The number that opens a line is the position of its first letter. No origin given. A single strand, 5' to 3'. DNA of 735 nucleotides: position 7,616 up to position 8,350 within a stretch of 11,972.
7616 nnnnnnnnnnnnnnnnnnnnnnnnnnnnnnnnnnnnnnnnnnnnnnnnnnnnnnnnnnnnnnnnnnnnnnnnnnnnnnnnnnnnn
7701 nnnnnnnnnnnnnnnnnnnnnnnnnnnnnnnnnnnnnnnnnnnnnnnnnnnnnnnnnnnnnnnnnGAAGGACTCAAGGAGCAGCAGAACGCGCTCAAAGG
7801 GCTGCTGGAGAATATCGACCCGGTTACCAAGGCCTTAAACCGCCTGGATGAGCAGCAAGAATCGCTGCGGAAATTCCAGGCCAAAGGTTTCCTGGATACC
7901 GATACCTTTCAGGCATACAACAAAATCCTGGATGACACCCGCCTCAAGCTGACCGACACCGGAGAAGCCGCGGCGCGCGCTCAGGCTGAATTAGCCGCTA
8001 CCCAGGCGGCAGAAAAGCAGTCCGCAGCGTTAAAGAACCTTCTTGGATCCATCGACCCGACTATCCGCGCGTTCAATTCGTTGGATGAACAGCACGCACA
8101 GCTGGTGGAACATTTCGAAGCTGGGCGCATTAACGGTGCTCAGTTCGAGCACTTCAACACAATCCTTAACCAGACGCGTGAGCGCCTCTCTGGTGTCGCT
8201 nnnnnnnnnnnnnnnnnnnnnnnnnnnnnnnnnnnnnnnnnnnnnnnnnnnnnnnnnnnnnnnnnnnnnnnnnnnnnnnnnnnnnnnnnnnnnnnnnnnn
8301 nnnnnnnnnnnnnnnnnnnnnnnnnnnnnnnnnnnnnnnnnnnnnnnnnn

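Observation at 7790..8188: Ancient tandem duplication of a helical module in the tape measure N-terminus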

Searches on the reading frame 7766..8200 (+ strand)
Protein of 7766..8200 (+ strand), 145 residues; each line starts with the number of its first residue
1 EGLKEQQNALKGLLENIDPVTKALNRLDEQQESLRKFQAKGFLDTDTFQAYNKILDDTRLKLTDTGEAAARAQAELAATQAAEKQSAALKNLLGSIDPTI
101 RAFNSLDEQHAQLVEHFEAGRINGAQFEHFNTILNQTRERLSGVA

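Call 45: search_dna_similar(query=window:7766-8200:+, collection=phages, mode=protein, max_evalue=0.001, max_rows=60, rows=spread)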
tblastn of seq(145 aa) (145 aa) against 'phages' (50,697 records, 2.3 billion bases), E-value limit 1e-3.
Records with a match: 70; places in all: 80; records where one place covers at least 80% of the query: 14.
Best place of each record, by identity: 80-90% 2; <60% 68.
By first word of the organism name: Pseudomonas 30; Escherichia 12; Klebsiella 7; Stenotrophomonas 7; Pectobacterium 7; Cronobacter 2; Acinetobacter 1; Salmonella 1; Erwinia 1; Xanthomonas 1; and 1 more.
By host as written in the record: Pseudomonas aeruginosa 17; Escherichia coli 12; - 5; Stenotrophomonas maltophilia B28B 5; Pectobacterium brasiliense 35.2 5; Pseudomonas syringae pv. tomato Pst235 2; Klebsiella pneumoniae 2; Pseudomonas sp. ANT_H14 2; and 18 more.
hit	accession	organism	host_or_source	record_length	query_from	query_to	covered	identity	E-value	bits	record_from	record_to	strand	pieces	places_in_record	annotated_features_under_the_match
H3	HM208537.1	Escherichia phage HK639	Escherichia coli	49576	3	145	99%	82.5%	3e-56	194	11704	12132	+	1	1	tail length tape measure protein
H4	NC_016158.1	Escherichia phage HK639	Escherichia coli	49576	3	145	99%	82.5%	3e-56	194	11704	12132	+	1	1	tail length tape measure protein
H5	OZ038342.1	Acinetobacter phage vB_AbaS_Silvergun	-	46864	3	145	79%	43.9%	1e-6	100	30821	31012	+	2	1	tail length tape measure protein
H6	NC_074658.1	Pseudomonas phage Medea1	Pseudomonas syringae pv. tomato Pst235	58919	10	141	76%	42.7%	1e-7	101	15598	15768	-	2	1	tail tape measure protein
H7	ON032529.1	Salmonella phage SPF_0923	Salmonella sp. S7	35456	4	145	98%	32.2%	8e-11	64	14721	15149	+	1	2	tail length tape-measure protein 1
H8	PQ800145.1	Klebsiella phage Kpn_R1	Klebsiella pneumoniae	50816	13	141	89%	34.9%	1e-7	55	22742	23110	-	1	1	record has no annotation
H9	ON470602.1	Escherichia phage vB_EcoS-885R8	Escherichia coli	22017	13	141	89%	34.9%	1e-6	52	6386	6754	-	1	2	tail length tape-measure protein H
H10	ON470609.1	Escherichia phage vB_EcoS-473R12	Escherichia coli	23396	13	141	89%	34.9%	1e-6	52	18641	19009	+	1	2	tail length tape-measure protein H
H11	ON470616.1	Escherichia phage vB_EcoS-673R7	Escherichia coli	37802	13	141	89%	34.9%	1e-6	52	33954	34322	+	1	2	tail length tape-measure protein H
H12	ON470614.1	Escherichia phage vB_EcoS-666R9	Escherichia coli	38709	13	141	89%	34.9%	1e-6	52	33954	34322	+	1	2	tail length tape-measure protein H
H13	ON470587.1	Escherichia phage vB_EcoS-611R4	Escherichia coli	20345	13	141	89%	34.9%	1e-6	52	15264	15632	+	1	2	tail length tape-measure protein H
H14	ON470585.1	Escherichia phage vB_EcoS-689R7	Escherichia coli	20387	13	141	89%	34.9%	1e-6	52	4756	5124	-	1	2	tail length tape-measure protein H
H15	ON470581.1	Escherichia phage vB_EcoS-606R9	Escherichia coli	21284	13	141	89%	34.9%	1e-6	52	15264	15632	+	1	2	tail length tape-measure protein H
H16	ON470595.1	Escherichia phage vB_EcoS-683R6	Escherichia coli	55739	13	141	89%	34.9%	1e-6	52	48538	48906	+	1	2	tail length tape-measure protein H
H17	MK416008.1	Klebsiella phage ST405-OXA48phi1.3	Klebsiella pneumoniae ST405-OXA48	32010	6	141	94%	32.4%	4e-7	53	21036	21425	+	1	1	tail tape measure protein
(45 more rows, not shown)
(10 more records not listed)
